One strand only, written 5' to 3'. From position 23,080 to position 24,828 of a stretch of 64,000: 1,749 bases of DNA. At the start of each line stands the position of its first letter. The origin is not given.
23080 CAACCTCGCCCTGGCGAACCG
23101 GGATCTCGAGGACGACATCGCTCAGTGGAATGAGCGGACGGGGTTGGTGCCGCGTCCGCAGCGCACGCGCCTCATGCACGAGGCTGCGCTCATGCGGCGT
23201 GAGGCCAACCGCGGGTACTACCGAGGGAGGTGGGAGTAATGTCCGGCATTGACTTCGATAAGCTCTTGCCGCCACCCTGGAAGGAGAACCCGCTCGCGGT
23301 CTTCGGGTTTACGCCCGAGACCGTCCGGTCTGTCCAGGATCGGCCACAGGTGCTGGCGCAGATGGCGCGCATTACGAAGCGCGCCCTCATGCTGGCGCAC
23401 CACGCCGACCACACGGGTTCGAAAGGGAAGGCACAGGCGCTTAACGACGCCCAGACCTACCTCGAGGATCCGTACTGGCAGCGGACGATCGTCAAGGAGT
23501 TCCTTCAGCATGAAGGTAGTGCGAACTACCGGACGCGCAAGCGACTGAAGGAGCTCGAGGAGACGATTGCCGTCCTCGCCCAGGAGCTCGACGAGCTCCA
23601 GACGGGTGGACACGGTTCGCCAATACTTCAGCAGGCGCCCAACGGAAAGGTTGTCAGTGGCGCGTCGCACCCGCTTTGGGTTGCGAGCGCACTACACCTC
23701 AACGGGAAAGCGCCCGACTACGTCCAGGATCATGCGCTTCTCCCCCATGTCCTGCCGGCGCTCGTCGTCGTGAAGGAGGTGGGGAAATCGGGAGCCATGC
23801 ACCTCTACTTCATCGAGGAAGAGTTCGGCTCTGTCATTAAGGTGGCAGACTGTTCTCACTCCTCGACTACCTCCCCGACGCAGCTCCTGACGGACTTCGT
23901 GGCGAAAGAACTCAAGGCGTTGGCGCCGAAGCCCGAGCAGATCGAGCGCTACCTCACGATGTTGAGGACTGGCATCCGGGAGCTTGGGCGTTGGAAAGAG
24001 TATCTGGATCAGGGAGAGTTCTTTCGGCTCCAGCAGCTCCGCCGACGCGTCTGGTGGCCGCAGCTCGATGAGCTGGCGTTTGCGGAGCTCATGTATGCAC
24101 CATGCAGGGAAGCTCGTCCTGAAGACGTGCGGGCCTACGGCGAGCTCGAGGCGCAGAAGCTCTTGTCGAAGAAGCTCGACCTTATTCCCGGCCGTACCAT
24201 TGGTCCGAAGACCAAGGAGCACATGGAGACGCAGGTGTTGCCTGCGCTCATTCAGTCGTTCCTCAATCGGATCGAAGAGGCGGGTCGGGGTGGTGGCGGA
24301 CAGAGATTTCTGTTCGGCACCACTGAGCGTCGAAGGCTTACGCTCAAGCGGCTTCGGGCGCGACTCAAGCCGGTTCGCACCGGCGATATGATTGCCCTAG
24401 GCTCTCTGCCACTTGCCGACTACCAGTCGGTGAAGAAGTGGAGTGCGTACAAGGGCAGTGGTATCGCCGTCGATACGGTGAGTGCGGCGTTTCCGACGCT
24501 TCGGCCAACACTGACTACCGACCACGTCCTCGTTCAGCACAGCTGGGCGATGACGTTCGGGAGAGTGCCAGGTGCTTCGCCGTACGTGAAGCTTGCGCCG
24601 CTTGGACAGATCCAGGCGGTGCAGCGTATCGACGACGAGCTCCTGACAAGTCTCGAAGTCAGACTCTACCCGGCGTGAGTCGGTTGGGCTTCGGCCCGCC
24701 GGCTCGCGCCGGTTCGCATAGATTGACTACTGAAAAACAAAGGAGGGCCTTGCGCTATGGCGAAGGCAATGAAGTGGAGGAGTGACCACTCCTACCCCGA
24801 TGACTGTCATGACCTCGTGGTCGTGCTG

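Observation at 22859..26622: Putative SOS-controlled operon of three uncharacterised proteins, including a J-domain-like protein and a 540-aa coiled-coil protein.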

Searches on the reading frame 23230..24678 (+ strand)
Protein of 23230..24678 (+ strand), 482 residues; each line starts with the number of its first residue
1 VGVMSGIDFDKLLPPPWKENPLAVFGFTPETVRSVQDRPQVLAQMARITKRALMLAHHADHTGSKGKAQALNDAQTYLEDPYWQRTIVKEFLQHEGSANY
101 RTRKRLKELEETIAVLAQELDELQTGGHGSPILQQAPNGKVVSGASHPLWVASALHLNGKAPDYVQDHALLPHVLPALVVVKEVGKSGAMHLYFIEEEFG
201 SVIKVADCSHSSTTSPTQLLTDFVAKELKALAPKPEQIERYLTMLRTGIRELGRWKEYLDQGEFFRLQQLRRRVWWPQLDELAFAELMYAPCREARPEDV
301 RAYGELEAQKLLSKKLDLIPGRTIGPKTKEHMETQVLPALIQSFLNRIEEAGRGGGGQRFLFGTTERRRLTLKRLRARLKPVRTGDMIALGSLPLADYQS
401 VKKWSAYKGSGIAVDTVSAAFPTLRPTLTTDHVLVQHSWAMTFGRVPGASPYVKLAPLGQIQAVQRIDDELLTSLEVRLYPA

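Call 6: search_protein_families(library=pfam, proteins=[window:23230-24678:+], max_evalue=1)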
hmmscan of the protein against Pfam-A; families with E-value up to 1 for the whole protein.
window:23230-24678:+ (482 aa): 1 family
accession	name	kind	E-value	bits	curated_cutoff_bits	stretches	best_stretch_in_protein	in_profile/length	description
PF13513.12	HEAT_EZ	-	0.18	12.9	27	0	414-446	23-55/55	HEAT-like repeat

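Call 7: search_protein_families(library=padloc, proteins=[window:23230-24678:+], max_evalue=1)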
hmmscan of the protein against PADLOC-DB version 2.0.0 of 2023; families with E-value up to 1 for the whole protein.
window:23230-24678:+ (482 aa): 0 families

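Call 12: find_homologous_proteins(query=window:23230-24678:+)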
Query window:23230-24678:+ (482 aa): 1 proteins with E <= 0.001 among 8000 candidates.
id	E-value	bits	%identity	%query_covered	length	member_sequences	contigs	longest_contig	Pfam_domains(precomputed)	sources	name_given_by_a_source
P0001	0.0e+0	1035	96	99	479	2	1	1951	-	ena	-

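Call 14: find_related_loci(query=window:23230-24678:+, collection=genome_contigs, flank=10000)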
Query window:23230-24678:+ (482 aa) in genome_contigs; peptide patterns used: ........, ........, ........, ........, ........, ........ (x = any residue, [..] = any of these).
44 stretches matched a pattern, but none encodes a relative of the query by tblastn (E <= 1e-3).

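Call 15: find_related_loci(query=window:23230-24678:+, collection=metagenome_contigs, flank=10000)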
Query window:23230-24678:+ (482 aa) in metagenome_contigs; peptide patterns used: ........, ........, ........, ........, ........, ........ (x = any residue, [..] = any of these).
78 stretches matched a pattern, but none encodes a relative of the query by tblastn (E <= 1e-3).

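Call 16: find_encoding_contigs(protein=P0001, flank=10000)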
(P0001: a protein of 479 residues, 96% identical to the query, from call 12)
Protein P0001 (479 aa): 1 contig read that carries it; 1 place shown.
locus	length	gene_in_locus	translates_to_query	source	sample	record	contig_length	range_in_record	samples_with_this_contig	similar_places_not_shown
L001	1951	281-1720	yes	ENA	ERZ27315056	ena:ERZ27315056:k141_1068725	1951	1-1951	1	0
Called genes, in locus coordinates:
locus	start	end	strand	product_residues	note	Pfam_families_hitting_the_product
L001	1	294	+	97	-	?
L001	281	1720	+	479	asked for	-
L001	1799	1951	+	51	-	?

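Call 19: find_encoding_contigs(protein=window:23239-24678:+, flank=10000)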
Protein window:23239-24678:+ (479 aa): 1 contig read that carries it; 1 place shown.
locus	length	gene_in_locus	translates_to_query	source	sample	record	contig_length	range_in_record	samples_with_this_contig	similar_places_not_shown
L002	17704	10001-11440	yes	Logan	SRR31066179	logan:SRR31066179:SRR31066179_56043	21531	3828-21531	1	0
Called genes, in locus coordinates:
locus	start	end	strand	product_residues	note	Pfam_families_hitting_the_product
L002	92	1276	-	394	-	PF01078:Mg_chelatase (faint), PF05496:RuvB_N, PF13191:AAA_16 (weak), PF00004:AAA, PF07728:AAA_5 (weak), PF13173:AAA_14 (weak), PF16193:AAA_assoc_2, PF12002:MgsA_C, +2 more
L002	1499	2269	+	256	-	PF01464:SLT, PF13406:SLT_2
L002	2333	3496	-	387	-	PF11258:DUF3048, PF17479:DUF3048_C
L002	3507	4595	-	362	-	PF04519:Bactofilin (weak), PF26514:DUF8173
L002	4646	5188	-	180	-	PF09419:PGP_phosphatase, PF00702:Hydrolase (faint), PF13419:HAD_2 (faint), PF13242:Hydrolase_like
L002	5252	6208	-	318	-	PF05257:CHAP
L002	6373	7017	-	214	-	PF13399:LytR_C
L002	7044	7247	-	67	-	-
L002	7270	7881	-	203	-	PF01726:LexA_DNA_bind, PF13730:HTH_36 (faint), PF00717:Peptidase_S24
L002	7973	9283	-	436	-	PF00817:IMS, PF14520:HHH_5 (faint), PF11799:IMS_C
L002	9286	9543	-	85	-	-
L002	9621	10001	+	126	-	-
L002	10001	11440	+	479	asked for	-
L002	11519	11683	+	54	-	-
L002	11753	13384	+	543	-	-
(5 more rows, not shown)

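Call 22: search_protein_representatives(protein=window:23230-24678:+)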
Query: 482 residues. Proteins with E-value up to 0.001 (for the whole library): 6; up to 1e-10: 3; up to 1e-30: 1. The best 6 are listed.
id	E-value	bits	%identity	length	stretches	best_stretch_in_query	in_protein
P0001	0.0e+00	1034.9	96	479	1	4-482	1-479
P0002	8.3e-16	74.3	34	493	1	15-209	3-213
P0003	2.2e-12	63.1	29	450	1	13-229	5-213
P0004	3.9e-07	45.7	38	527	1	14-120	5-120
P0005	5.9e-07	45.2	36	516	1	10-102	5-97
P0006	3.0e-04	36.2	34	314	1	18-111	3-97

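Call 24: search_protein_families(library=pfam, proteins=[P0002, P0003, P0004, P0005, P0006], max_evalue=1)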
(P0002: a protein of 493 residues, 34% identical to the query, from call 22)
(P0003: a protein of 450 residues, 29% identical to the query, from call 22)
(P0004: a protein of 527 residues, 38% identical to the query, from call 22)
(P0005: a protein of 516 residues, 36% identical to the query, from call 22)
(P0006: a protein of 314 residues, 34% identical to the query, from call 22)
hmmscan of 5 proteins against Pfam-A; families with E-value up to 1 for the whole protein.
P0002 (493 aa): 2 families
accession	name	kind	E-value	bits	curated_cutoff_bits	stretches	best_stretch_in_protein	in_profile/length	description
PF16057.10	DUF4800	-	0.062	12.9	28.8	1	328-373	176-221/254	Domain of unknown function (DUF4800)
PF12416.13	DUF3668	-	0.13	12.8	26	1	303-355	40-94/176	Cep120 protein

P0003 (450 aa): 2 families
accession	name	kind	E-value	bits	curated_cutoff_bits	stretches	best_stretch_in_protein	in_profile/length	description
PF13688.12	Reprolysin_5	-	0.045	14.4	27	1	51-124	17-92/196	Metallo-peptidase family M12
PF25517.1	DSRM_RDM1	-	0.085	13.4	26.5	1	246-300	37-91/109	RDM1 DSRM domain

P0004 (527 aa): 4 families
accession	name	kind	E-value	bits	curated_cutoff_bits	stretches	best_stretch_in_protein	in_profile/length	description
PF00226.36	DnaJ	-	6.6e-05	23.4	27.8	1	30-76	9-59/63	DnaJ domain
PF05797.17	Rep_4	-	0.0036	17.7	27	1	279-314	69-104/108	Yeast trans-acting factor (REP1/REP2)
PF06009.19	Laminin_II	-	0.037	14.5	33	1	89-147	44-100/138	Laminin Domain II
PF20263.4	LYRM2-like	-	0.22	12.5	26.8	0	76-124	9-56/85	LYR motif-containing protein 2-like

P0005 (516 aa): 1 family
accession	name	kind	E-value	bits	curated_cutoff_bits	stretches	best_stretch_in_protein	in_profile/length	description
PF19380.4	DUF5955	-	0.28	12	27.1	1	119-149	7-37/88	Family of unknown function (DUF5955)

P0006 (314 aa): 0 families

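Call 26: find_encoding_contigs(protein=P0002, flank=10000)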
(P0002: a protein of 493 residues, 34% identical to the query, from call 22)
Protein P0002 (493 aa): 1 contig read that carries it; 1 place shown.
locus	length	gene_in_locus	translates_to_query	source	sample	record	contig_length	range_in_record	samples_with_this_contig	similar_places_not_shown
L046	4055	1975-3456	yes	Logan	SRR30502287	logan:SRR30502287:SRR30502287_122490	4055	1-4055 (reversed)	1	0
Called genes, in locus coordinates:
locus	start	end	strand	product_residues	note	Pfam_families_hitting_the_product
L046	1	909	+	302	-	?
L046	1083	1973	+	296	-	-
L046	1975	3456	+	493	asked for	-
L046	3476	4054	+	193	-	?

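Call 27: find_encoding_contigs(protein=P0003, flank=10000)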
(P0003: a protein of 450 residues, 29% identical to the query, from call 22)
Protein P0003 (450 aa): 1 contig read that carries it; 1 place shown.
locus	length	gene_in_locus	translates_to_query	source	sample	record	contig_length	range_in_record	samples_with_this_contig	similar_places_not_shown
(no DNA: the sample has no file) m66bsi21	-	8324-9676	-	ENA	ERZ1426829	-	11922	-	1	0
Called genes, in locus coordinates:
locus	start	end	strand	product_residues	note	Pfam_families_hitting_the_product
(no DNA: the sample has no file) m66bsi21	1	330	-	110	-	?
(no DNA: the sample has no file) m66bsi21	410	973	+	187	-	-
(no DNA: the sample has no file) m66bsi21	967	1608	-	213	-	PF13419:HAD_2 (weak)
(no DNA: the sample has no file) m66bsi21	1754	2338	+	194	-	-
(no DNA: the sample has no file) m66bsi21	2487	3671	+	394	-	PF00009:GTP_EFTU, PF03144:GTP_EFTU_D2, PF03143:GTP_EFTU_D3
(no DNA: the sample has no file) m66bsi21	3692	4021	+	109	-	PF00338:Ribosomal_S10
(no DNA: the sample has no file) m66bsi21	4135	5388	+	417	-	PF04542:Sigma70_r2 (weak)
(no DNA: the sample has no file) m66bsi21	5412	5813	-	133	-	PF00903:Glyoxalase, PF22677:Ble-like_N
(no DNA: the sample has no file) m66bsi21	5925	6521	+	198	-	PF04542:Sigma70_r2, PF08281:Sigma70_r4_2, PF04545:Sigma70_r4 (weak)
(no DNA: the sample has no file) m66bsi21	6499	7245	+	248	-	-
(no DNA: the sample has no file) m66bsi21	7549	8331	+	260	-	-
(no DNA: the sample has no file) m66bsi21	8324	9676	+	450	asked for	-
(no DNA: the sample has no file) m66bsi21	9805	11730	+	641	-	-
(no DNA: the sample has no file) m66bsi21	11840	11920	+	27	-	?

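Call 28: find_encoding_contigs(protein=P0004, flank=10000)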
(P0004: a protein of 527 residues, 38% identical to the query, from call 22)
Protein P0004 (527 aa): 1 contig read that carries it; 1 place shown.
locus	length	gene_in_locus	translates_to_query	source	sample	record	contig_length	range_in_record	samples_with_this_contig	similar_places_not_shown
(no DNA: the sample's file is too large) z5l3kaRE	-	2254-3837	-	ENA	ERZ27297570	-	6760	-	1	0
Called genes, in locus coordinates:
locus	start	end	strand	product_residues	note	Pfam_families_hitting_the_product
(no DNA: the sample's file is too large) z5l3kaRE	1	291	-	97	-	?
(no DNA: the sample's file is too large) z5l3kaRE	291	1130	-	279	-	PF00303:Thymidylat_synt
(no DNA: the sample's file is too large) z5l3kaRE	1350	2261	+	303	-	-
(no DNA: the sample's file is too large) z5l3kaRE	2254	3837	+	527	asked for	-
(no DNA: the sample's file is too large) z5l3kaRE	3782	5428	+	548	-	-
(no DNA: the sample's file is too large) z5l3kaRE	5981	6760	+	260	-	?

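Call 29: find_encoding_contigs(protein=P0005, flank=10000)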
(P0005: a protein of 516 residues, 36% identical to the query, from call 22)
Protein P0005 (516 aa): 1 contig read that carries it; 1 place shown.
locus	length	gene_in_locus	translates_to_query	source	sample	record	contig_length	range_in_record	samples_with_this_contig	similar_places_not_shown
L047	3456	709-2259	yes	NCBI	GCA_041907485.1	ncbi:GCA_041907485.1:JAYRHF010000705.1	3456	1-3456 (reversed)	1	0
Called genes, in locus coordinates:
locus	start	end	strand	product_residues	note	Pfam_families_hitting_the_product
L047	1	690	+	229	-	?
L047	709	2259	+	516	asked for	-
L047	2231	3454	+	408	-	?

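Call 30: find_encoding_contigs(protein=P0006, flank=10000)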
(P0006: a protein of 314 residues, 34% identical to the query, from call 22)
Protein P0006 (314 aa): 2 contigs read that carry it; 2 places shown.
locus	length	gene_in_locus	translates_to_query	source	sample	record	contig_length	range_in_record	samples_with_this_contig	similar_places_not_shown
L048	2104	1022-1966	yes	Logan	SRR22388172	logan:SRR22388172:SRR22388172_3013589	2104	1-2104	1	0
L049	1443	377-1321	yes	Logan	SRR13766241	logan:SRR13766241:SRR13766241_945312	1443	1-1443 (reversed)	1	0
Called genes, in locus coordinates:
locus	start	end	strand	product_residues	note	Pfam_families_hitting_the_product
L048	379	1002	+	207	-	-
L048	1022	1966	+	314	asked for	-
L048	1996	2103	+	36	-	?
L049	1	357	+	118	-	?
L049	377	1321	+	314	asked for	-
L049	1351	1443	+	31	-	?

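Call 36: find_homologous_proteins(query=A1, max_evalue=0.01)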
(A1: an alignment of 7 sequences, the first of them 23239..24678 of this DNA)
Query A1 (7 sequences) (479 aa, profile of the alignment): 2 proteins with E <= 0.01 among 8000 candidates.
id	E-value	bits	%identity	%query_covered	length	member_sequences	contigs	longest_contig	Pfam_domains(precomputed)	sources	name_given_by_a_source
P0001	5.9e-181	621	96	100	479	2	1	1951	-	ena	-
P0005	3.0e-161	556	36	19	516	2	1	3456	-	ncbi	-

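Call 38: search_solved_structures(query=A1, max_evalue=10, show_alignments=3)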
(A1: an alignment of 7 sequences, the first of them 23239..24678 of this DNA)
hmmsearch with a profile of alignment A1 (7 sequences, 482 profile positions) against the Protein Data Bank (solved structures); distinct sequences matched with E-value up to 10: 22.
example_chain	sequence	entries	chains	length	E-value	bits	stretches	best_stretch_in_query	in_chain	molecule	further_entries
2guz_A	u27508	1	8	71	8.7e-06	28.7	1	34-71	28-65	Mitochondrial import inner membrane translocase subunit TIM14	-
6d6x_A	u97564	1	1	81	1.3e-05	28.2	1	30-89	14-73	Type II HSP40 co-chaperone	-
8eod_A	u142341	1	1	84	1.4e-05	28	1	30-89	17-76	Protein SIS1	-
4rwu_A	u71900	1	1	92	1.8e-05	27.6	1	30-89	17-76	Protein SIS1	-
3uo2_A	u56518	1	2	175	0.0062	19.3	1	38-85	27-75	J-type co-chaperone JAC1, mitochondrial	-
3uo3_A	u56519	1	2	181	0.0068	19.2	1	38-85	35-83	J-type co-chaperone JAC1, mitochondrial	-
8q84_Q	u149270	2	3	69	0.016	18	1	106-158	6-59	DASH complex subunit HSK3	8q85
2lo1_A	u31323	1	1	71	0.036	16.8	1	28-73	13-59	DnaJ homolog subfamily A member 1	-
2m6y_A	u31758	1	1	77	0.045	16.5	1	27-73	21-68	DnaJ homolog subfamily A member 1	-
8e2o_A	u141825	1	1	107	0.095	15.4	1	28-73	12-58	Isoform 2 of DnaJ homolog subfamily A member 1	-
2och_A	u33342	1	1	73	0.096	15.4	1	29-73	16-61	Hypothetical protein dnj-12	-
1bqz_A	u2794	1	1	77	0.12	15.1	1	35-78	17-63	DNAJ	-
1bq0_A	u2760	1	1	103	0.25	14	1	36-78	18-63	DNAJ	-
1xbl_A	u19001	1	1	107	0.27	13.9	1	36-77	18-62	DNAJ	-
5nro_B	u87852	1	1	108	0.28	13.9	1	36-77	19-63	Chaperone protein DnaJ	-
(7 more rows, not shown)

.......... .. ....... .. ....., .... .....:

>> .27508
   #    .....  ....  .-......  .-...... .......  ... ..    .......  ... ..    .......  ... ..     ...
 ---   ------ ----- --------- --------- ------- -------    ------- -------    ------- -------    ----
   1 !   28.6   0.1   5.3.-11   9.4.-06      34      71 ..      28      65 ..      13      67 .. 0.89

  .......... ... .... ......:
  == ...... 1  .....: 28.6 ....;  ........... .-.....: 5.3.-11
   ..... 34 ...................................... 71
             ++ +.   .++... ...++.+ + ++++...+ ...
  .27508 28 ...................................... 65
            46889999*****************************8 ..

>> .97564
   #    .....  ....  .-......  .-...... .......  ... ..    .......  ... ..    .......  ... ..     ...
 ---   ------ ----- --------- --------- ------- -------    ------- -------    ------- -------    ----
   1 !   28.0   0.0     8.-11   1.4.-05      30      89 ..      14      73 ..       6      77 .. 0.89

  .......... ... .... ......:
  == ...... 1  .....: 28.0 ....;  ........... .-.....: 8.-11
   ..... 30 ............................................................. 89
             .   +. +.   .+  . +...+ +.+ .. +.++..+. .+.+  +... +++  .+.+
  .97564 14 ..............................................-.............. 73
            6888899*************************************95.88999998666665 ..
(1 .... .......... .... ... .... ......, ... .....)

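Call 50: predict_structure(alignment_id=A1)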
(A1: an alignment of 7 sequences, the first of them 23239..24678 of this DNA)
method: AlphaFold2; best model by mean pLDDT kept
length: 479 residues; sequences in the alignment: 7
mean_pLDDT: 60.5   pTM: 0.46
mean pLDDT of the five models: 60.5, 57.8, 52.3, 46.4, 45.0
residues with pLDDT >= 90: 2; 70-90: 168; 50-70: 141; < 50: 168
segments of 3 or more residues with pLDDT < 50: 1-6, 115-144, 154-169, 233-239, 241-243, 263-265, 267-321, 344-360, 439-445, 475-479
pLDDT, mean of each block of 10 residues (from residue 1): 47 81 80 80 79 59 79 86 85 55 59 45 31 27 49 45 43 80 77 75 70 78 61 50 50 52 49 38 39 46 46 40 54 52 46 39 60 65 75 73 72 76 83 69 53 86 69 48
secondary structure, 60 per line:
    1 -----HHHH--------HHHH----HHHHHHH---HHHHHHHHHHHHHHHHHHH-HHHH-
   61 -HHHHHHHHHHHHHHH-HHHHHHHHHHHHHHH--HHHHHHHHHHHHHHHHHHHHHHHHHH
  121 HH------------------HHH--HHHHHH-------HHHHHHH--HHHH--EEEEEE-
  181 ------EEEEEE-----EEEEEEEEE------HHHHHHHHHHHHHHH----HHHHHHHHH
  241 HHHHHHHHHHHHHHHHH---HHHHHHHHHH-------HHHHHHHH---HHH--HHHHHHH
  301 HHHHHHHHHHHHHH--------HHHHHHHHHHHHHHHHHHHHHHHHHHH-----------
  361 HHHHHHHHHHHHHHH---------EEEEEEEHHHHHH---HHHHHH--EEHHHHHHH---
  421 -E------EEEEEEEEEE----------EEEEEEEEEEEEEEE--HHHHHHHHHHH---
elements in order: H6-9 H18-21 H26-32 H36-54 H56-59 H62-76 H78-92 H95-122 H146-151 H159-165 H168-171 E174-179 E187-192 E198-206 H213-227 H232-257 H261-270 H278-285 H294-314 H323-349 H361-375 E385-391 H392-397 H401-406 H411-417 E429-438 E449-463 H466-476
